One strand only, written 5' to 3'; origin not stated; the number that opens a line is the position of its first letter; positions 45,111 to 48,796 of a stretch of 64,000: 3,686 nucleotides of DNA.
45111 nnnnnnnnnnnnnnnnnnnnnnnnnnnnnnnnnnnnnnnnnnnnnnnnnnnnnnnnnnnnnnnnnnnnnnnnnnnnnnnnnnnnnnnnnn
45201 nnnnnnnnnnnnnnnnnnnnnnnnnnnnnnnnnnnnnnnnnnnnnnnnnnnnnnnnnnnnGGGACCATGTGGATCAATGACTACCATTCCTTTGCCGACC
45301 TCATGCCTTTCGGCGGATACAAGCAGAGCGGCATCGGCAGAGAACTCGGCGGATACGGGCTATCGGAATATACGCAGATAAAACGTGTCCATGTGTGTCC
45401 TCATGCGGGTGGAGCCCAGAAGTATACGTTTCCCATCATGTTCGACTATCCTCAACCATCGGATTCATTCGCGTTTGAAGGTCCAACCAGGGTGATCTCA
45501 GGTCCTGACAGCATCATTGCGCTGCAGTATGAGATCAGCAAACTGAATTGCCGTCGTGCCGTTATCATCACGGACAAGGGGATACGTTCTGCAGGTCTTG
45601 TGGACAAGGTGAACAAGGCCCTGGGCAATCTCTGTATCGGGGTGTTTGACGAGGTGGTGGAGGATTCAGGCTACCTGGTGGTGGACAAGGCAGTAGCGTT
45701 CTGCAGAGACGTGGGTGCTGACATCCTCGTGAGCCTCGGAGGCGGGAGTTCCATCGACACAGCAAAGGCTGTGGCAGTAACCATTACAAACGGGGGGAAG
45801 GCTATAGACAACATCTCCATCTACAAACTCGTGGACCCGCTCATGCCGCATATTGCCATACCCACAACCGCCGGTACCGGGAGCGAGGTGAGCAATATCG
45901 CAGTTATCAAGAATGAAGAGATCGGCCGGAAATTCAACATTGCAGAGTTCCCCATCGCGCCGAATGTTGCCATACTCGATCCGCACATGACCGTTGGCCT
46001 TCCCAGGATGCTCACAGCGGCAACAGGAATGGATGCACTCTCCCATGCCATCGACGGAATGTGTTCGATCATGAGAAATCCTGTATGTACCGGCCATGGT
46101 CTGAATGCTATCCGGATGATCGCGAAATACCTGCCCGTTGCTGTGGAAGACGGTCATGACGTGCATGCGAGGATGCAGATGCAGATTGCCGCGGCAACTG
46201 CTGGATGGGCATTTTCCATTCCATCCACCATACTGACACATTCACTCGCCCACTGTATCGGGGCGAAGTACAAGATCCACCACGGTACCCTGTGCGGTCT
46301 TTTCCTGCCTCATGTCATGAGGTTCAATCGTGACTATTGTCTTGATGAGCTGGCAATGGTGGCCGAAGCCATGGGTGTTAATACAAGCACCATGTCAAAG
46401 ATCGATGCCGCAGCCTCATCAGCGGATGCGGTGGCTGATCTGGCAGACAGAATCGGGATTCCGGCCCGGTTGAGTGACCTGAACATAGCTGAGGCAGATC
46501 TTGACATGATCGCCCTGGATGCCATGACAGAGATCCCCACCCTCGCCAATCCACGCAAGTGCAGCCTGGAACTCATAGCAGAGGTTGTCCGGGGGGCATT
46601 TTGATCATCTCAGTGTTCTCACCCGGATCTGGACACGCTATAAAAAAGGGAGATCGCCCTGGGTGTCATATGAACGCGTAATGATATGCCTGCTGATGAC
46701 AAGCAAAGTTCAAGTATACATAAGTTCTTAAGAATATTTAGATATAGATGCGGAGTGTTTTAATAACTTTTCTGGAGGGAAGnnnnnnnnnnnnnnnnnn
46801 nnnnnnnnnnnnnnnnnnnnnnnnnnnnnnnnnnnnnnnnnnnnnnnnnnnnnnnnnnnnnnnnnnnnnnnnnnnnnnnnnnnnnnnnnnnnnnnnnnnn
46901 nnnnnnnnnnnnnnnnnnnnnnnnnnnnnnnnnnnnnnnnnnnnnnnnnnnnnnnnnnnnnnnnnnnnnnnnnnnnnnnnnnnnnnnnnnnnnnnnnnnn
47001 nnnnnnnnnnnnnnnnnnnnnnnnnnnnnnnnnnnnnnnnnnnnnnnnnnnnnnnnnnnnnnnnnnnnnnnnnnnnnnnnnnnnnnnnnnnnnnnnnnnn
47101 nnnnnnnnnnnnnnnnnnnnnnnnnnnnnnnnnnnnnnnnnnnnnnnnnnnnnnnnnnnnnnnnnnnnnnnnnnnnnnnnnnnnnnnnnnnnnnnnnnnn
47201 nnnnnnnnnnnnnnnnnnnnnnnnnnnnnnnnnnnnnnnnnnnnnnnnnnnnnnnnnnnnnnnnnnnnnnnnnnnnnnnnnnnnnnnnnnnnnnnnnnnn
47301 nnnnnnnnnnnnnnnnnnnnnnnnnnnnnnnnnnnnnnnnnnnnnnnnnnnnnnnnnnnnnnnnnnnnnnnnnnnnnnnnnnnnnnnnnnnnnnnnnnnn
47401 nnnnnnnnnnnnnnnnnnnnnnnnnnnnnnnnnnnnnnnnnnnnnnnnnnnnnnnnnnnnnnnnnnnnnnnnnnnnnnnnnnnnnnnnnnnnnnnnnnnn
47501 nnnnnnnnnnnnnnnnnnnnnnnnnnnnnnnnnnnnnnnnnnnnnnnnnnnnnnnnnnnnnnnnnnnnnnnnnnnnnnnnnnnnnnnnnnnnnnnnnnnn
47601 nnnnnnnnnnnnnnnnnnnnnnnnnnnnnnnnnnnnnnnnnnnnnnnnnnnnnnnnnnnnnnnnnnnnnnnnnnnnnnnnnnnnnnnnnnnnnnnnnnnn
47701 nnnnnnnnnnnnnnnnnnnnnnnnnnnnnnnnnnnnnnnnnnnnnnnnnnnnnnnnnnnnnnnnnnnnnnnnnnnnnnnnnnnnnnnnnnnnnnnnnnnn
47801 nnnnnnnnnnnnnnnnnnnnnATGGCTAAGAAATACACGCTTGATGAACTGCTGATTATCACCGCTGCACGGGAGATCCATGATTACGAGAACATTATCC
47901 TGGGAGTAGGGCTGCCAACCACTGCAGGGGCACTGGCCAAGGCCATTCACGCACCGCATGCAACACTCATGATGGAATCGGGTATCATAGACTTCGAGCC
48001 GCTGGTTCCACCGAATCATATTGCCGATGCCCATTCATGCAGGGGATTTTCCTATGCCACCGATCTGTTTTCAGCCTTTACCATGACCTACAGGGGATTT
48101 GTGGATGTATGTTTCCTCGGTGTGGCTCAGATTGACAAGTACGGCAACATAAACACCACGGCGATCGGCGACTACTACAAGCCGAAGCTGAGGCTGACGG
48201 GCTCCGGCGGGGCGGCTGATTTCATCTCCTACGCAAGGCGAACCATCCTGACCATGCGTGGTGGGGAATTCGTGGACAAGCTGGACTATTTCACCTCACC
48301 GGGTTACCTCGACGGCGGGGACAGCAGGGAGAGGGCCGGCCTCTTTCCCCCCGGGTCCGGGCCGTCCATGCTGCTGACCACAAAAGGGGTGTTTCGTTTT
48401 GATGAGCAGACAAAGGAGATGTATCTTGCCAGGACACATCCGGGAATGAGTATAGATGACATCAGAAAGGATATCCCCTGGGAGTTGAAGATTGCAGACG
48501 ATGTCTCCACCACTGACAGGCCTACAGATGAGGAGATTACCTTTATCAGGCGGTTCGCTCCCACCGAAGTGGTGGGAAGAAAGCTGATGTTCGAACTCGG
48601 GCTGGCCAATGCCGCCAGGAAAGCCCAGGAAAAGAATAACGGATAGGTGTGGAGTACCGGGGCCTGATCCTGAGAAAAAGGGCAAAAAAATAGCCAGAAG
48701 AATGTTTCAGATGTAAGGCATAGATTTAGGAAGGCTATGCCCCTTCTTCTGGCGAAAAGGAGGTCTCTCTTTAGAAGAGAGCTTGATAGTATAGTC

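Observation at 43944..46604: AdhE-like architecture built from a non-acylating ALDH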

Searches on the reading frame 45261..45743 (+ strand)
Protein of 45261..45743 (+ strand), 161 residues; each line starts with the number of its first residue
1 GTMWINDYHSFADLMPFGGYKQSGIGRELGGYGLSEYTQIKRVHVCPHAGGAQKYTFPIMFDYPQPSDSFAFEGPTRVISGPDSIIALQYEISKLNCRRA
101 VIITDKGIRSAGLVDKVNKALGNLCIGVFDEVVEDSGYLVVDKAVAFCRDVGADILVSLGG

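Call 51: search_protein_representatives(protein=window:45261-45743:+)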
Query: 161 residues. Proteins with E-value up to 0.001 (for the whole library): 2448; up to 1e-10: 61; up to 1e-30: 4. The best 150 are listed.
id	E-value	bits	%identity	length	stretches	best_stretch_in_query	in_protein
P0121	3.1e-46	173.7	50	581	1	1-161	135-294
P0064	1.6e-42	161.6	53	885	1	1-161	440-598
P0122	1.3e-41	158.7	48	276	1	1-161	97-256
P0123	2.8e-35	138.1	43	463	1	3-160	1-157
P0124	1.6e-28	116.0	50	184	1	1-111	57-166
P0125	2.3e-28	115.5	45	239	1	1-161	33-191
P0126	1.3e-26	109.9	36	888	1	1-161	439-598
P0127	5.0e-26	108.0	47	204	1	1-122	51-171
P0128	2.5e-21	92.7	40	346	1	33-161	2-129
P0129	1.9e-18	83.3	47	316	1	1-106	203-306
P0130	4.3e-18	82.2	47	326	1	69-161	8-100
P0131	5.7e-17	78.5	47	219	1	1-94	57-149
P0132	6.0e-17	78.4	50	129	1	69-150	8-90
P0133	7.5e-17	78.1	43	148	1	69-161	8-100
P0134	1.1e-16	77.6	42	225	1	69-161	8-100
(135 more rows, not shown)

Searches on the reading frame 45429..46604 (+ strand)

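Call 45: search_protein_families(library=ncbifam, proteins=[window:45429-46604:+])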
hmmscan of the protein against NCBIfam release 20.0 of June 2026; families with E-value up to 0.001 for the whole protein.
window:45429-46604:+ (391 aa): 17 families
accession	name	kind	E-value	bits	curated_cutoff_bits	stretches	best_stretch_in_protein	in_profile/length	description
TIGR02638.1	lactal_redase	equivalog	1.1e-86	291.1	523.15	1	24-386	12-378/379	lactaldehyde reductase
NF053866.1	CholDhdGbsBBac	equivalog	2.7e-83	279.8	550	1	15-390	11-390/392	choline dehydrogenase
NF007911.0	PRK10624.1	equivalog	1.3e-78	264.7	537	1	25-389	14-380/382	lactaldehyde reductase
NF058672.1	4HyButDHCUPNE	equivalog_domain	2.5e-77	260.6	500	1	24-383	12-370/378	4-hydroxybutyrate dehydrogenase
NF041833.1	Fe_ADH_ErcA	equivalog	1.6e-75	254.6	550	1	22-388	11-379/382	alcohol dehydrogenase-like regulatory protein ErcA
NF007363.0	PRK09860.1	equivalog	2.3e-69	234.3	581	1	20-390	10-382/383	L-threonine dehydrogenase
NF010378.0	PRK13805.1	equivalog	5.1e-68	229.7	951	1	19-390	462-863/872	bifunctional acetaldehyde-CoA/alcohol dehydrogenase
NF050025.1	SulfAcetaldRedSarD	equivalog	1.6e-65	221.5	700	1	14-388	3-382/385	sulfoacetaldehyde reductase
NF011998.0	PRK15454.1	equivalog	1.6e-61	208.2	556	1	16-386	24-390/395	ethanolamine utilization ethanol dehydrogenase EutG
TIGR03405.1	Phn_Fe-ADH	equivalog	1.2e-55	188.8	423.7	1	18-333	3-321/355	iron-containing alcohol dehydrogenase PsrA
TIGR04266.1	NDMA_methanol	equivalog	1.5e-42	145.9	625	1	33-355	30-358/420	NDMA-dependent methanol dehydrogenase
NF011717.0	PRK15138.1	equivalog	2.4e-28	99.3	645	1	13-360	3-355/387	alcohol dehydrogenase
NF006941.0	PRK09423.1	subfamily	1.1e-15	57.3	336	1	15-209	4-178/367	glycerol dehydrogenase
NF041822.1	daptide_DH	equivalog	5.6e-14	51.8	300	1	43-202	2-166/363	daptide-type RiPP biosynthesis dehydogenase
NF002022.0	PRK00843.1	equivalog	1.5e-08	34.1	413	1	19-119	11-110/350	NAD(P)-dependent glycerol-1-phosphate dehydrogenase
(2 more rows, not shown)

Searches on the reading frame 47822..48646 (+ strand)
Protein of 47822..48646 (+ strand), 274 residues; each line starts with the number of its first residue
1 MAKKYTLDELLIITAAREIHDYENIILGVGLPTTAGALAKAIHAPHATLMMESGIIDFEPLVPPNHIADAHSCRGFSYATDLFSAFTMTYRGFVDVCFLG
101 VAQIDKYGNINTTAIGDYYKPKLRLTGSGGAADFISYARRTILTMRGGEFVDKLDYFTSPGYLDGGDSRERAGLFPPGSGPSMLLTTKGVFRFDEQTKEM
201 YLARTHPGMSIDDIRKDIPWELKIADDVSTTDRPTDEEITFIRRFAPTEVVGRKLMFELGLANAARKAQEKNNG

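Call 3: search_protein_families(library=pfam, proteins=[window:47822-48646:+])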
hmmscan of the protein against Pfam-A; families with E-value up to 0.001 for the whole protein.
window:47822-48646:+ (274 aa): 1 family
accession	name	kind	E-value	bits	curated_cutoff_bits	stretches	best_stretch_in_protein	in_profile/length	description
PF01144.29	CoA_trans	-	1.4e-26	93.7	23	1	14-216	7-216/217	Coenzyme A transferase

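Call 4: search_protein_families(library=ncbifam, proteins=[window:47822-48646:+])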
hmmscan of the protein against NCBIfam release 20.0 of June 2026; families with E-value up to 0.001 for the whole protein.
window:47822-48646:+ (274 aa): 2 families
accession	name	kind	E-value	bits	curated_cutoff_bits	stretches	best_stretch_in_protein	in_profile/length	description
TIGR02428.1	pcaJ_scoB_fam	subfamily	9e-12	44.8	243.55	1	14-146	9-142/207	3-oxoacid CoA-transferase subunit B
NF052271.1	Staph_FadX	equivalog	0.00064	18.4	750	0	86-142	353-403/523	fatty acid degradation protein FadX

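Call 50: search_solved_structures(query=window:47822-48646:+, max_evalue=0.001)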
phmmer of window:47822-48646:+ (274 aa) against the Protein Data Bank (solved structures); distinct sequences matched with E-value up to 0.001: 22.
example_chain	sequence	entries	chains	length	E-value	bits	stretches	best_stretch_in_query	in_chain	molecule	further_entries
1poi_B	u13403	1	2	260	3.1e-47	164.5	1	4-242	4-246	GLUTACONATE COENZYME A-TRANSFERASE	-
5n02_D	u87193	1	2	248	5.6e-14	55.5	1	9-144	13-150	Glutaconate CoA-transferase family, subunit B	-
5n01_D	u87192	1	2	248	5.6e-14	55.5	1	9-144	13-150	Glutaconate CoA-transferase family, subunit B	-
5n00_B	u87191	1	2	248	7.7e-14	55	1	9-144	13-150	Glutaconate CoA-transferase family, subunit B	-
5n03_D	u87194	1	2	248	1.1e-13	54.6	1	9-144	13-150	Glutaconate CoA-transferase family, subunit B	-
5mzw_D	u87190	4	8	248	2e-13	53.7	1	9-144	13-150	Glutaconate CoA-transferase family, subunit B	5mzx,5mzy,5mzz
5dbn_B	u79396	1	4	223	6.1e-10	42.2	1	15-146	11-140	Acetate CoA-transferase subunit beta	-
6con_B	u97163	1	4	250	3e-08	36.7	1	98-245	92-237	CoA-transferase subunit beta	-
3dlx_A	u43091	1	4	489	8.7e-08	35.2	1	9-217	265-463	Succinyl-CoA:3-ketoacid-coenzyme A transferase 1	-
6co6_B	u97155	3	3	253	1e-07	35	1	98-245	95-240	Probable CoA-transferase beta subunit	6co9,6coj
9ctd_C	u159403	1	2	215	1.2e-07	34.7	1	9-145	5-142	3-oxoacid CoA-transferase, B subunit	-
9csc_B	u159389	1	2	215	8.6e-07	31.9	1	9-145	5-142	3-oxoacid CoA-transferase, B subunit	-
1ooz_A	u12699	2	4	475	1.6e-06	31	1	9-218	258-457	Succinyl-CoA:3-ketoacid-coenzyme A transferase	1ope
2nrc_A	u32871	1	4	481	1.7e-06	31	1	9-218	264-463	Succinyl-CoA:3-ketoacid-coenzyme A transferase 1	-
2nrb_A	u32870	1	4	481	1.7e-06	31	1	9-218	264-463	Succinyl-CoA:3-ketoacid-coenzyme A transferase 1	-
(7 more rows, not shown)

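Call 68: search_solved_structures(query=window:47822-48646:+, max_evalue=1e-30, show_alignments=1)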
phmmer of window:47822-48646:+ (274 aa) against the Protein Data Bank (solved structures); distinct sequences matched with E-value up to 1e-30: 1.
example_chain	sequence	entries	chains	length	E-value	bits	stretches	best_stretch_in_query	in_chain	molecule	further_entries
1poi_B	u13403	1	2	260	3.1e-47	164.5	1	4-242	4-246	GLUTACONATE COENZYME A-TRANSFERASE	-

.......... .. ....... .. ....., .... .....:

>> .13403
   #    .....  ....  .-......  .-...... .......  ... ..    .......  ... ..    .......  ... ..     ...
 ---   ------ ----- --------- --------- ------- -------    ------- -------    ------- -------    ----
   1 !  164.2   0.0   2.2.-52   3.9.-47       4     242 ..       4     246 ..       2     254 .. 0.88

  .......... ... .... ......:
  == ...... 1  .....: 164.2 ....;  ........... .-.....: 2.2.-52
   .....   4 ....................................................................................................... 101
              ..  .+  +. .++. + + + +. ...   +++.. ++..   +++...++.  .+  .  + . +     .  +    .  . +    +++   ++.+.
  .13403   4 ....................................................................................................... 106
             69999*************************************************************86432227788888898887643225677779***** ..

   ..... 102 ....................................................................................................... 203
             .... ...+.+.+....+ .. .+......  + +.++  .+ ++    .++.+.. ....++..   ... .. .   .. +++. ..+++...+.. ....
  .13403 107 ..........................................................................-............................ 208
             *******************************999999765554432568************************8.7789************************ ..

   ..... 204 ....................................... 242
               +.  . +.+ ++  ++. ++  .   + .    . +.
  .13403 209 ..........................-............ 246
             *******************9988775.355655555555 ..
